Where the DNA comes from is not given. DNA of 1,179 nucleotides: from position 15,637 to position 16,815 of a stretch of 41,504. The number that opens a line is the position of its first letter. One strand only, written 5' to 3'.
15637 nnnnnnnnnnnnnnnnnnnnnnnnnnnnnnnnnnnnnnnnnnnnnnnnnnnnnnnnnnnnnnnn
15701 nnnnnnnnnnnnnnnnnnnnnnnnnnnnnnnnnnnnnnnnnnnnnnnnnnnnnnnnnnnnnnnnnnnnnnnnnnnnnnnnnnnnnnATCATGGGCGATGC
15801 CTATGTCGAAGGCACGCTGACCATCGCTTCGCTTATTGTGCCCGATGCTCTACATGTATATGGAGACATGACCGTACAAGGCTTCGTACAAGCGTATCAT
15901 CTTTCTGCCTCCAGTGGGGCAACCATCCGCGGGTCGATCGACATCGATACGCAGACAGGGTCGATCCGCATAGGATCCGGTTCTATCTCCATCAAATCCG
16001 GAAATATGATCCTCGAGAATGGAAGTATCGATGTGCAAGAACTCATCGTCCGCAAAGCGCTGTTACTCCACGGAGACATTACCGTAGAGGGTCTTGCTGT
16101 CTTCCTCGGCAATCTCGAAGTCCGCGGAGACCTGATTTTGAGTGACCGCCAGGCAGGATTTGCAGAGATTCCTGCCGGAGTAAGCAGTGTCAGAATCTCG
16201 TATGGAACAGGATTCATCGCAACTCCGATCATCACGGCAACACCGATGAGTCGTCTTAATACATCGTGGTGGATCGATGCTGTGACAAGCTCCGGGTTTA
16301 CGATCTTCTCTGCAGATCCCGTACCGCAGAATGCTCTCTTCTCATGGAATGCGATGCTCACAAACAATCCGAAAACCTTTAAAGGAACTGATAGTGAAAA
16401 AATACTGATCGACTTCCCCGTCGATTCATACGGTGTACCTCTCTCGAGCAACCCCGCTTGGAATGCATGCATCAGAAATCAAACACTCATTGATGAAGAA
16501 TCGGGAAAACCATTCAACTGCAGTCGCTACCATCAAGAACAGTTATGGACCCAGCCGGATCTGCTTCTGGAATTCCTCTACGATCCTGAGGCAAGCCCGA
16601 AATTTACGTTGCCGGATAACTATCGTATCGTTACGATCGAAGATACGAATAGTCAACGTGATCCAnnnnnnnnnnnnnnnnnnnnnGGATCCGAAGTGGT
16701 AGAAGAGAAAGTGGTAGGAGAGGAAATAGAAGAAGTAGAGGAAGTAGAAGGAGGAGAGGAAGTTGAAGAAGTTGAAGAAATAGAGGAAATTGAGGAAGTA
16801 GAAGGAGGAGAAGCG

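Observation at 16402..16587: A WNACIRN...NC-x-RYH module shared by two proteins, each converging on an M23 peptidase gene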

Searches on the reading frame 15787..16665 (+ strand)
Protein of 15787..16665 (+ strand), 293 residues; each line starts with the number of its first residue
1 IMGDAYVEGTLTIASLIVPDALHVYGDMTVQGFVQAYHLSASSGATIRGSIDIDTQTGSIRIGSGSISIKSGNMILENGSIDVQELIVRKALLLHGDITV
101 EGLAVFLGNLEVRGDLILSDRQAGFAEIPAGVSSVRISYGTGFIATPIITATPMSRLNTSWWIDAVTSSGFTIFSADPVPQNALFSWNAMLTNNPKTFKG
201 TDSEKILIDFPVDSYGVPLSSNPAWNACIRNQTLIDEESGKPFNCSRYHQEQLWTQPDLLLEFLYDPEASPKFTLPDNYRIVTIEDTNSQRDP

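Call 14: find_homologous_proteins(query=window:15787-16665:+, max_evalue=0.1)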
Query window:15787-16665:+ (293 aa): 3 proteins with E <= 0.1 among 958 candidates.
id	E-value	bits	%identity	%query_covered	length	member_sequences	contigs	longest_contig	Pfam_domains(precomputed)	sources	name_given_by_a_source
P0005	8.3e-54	201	40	96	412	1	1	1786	-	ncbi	-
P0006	2.1e-49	186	41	74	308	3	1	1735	-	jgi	jgi:hypothetical protein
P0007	3.1e-43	166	45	65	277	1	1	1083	-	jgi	jgi:hypothetical protein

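Call 21: find_encoding_contigs(protein=P0005, flank=10000, max_places=4)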
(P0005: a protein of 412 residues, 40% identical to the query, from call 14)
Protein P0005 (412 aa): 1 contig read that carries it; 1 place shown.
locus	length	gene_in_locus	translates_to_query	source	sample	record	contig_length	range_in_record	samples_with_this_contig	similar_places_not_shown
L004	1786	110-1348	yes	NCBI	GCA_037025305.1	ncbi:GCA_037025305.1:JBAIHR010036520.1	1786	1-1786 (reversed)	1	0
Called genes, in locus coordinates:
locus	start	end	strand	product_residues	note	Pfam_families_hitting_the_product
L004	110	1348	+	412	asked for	-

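Call 22: find_encoding_contigs(protein=P0006, flank=10000, max_places=4)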
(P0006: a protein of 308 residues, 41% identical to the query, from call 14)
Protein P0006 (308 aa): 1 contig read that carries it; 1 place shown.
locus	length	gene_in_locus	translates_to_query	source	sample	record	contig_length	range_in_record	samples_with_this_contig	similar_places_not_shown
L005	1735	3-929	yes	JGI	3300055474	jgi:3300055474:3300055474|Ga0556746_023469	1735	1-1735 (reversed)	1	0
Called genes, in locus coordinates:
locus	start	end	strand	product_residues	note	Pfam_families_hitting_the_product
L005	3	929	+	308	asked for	?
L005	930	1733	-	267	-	?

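Call 23: find_encoding_contigs(protein=P0007, flank=10000, max_places=4)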
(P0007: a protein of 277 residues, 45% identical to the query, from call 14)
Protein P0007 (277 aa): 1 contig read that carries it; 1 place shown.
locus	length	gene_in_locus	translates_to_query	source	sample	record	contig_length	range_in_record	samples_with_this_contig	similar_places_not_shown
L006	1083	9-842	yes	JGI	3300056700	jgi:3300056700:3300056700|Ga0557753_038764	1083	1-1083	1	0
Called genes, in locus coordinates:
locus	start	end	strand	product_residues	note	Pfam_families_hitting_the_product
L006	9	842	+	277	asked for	-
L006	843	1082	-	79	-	?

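Call 45: predict_structure(alignment_id=A4)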
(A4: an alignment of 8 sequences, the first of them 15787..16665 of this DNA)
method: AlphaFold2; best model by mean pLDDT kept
length: 293 residues; sequences in the alignment: 8
mean_pLDDT: 56.1   pTM: 0.35
mean pLDDT of the five models: 56.1, 54.6, 54.6, 54.0, 51.6
residues with pLDDT >= 90: 1; 70-90: 97; 50-70: 67; < 50: 128
segments of 3 or more residues with pLDDT < 50: 34-123, 143-155, 190-206, 289-293
pLDDT, mean of each block of 10 residues (from residue 1): 63 61 55 48 36 33 29 28 28 26 32 31 58 71 47 54 69 77 57 36 51 87 86 81 84 83 80 74 67 38
secondary structure, 60 per line:
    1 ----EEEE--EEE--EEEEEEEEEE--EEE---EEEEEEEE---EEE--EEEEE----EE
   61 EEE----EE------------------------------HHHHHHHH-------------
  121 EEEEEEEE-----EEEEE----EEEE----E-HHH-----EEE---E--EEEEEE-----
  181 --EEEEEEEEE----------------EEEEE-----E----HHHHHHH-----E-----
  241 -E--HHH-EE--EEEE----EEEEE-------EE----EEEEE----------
elements in order: E5-8 E11-13 E16-25 E28-30 E34-41 E45-47 E50-54 E59-63 H100-107 E121-128 E134-138 E143-146 E161-163 E170-175 E183-191 E208-212 H223-229 E253-256 E261-265 E279-283
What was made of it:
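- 16147..16359 (+): Beta-sandwich just upstream of the module (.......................), H-type-lectin / pyocin-fibre-like. AF2 strands at residues 121-191 of the model (call 45).
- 16408..16623 (+): Module copy 1 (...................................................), two invariant Cys. AF2 pLDDT 80-87 across the module (call 45).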

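Call 60: fold_search(model_id=the predicted structure, library=pdb)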
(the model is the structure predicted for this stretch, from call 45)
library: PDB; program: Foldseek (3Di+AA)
matches with E <= 10: 596; with E <= 0.001: 0
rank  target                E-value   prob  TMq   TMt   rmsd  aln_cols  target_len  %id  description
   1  4ru5_A                2.0e-03  0.84  0.19  0.10  15.2       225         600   10  Crystal Structure of the Pseudomonas phage phi297 tailspike gp61 (released 2015-11-18)
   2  4ru5_C                2.2e-03  0.85  0.19  0.10  15.1       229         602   10  Crystal Structure of the Pseudomonas phage phi297 tailspike gp61 (released 2015-11-18)
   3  6ct8                  4.1e-03  0.99  0.17  0.19  11.3       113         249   19  Selenomethionine structure of N-truncated R2-type pyocin tail fiber at 2.6 angstrom resolution (released 2019-02-20)
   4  6cl6_A                4.4e-03  1.00  0.16  0.13   5.6        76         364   22  Structure of P. aeruginosa R2 pyocin fiber PA0620 comprising C-terminal residues 323-691 (released 2018-06-27)
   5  2ccv                  1.4e-02  0.99  0.17  0.41   5.8        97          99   12  Structure of Helix Pomatia agglutinin with zinc and N-acetyl-alpha-D- galactoseamine (GalNAc) (released 2006-05-15)
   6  2vbk                  1.6e-02  0.85  0.20  0.12  13.1       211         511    8  NATIVE TAILSPIKE PROTEIN OF BACTERIOPHAGE SF6 (released 2008-04-01)
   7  7eea_A                1.6e-02  0.47  0.17  0.08  15.5       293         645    9  Cyanophage Pam1 tailspike receptor-binding domain (released 2021-10-20)
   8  4q56_A                2.2e-02  0.98  0.17  0.41   5.8        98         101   11  Structure of Helix aspersa agglutinin with natural glycosylation and N-acetyl-alpha-D-galactosamine (GalNAc) (released 2015-10-14)
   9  4y9v_A                2.5e-02  0.38  0.18  0.09  16.0       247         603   10  Gp54 tailspike of Acinetobacter baumannii bacteriophage AP22 in complex with A. baumannii capsular saccharide (released 2017-02-01)
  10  7eea_C                2.5e-02  0.35  0.17  0.09  15.3       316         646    9  Cyanophage Pam1 tailspike receptor-binding domain (released 2021-10-20)
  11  4urr_A                2.8e-02  0.80  0.21  0.12  13.6       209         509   10  Tailspike protein of Sf6 bacteriophage bound to Shigella flexneri O- antigen octasaccharide fragment (released 2015-07-15)
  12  2cgy_A                3.2e-02  0.96  0.17  0.39   5.8        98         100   10  STRUCTURE OF HELIX POMATIA AGGLUTININ WITH FORSMANN ANTIGEN (released 2007-03-13)
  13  3wmp_A                4.0e-02  0.92  0.16  0.38   6.2        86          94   19  Crystal structure of SLL-2 (released 2015-01-14)
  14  2vbe                  4.4e-02  0.66  0.20  0.12  13.5       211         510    9  Tailspike protein of bacteriophage Sf6 (released 2008-04-22)
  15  2ce6                  5.0e-02  0.95  0.17  0.40   6.0        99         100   12  Structure of Helix Pomatia agglutinin with no ligands (released 2006-05-15)
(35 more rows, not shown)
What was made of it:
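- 16147..16359 (+): Foldseek: R2 pyocin fibre 6cl6 E=4e-3 prob 1.00; Helix pomatia agglutinin 2ccv E=1.4e-2 prob 0.99 (call 60).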
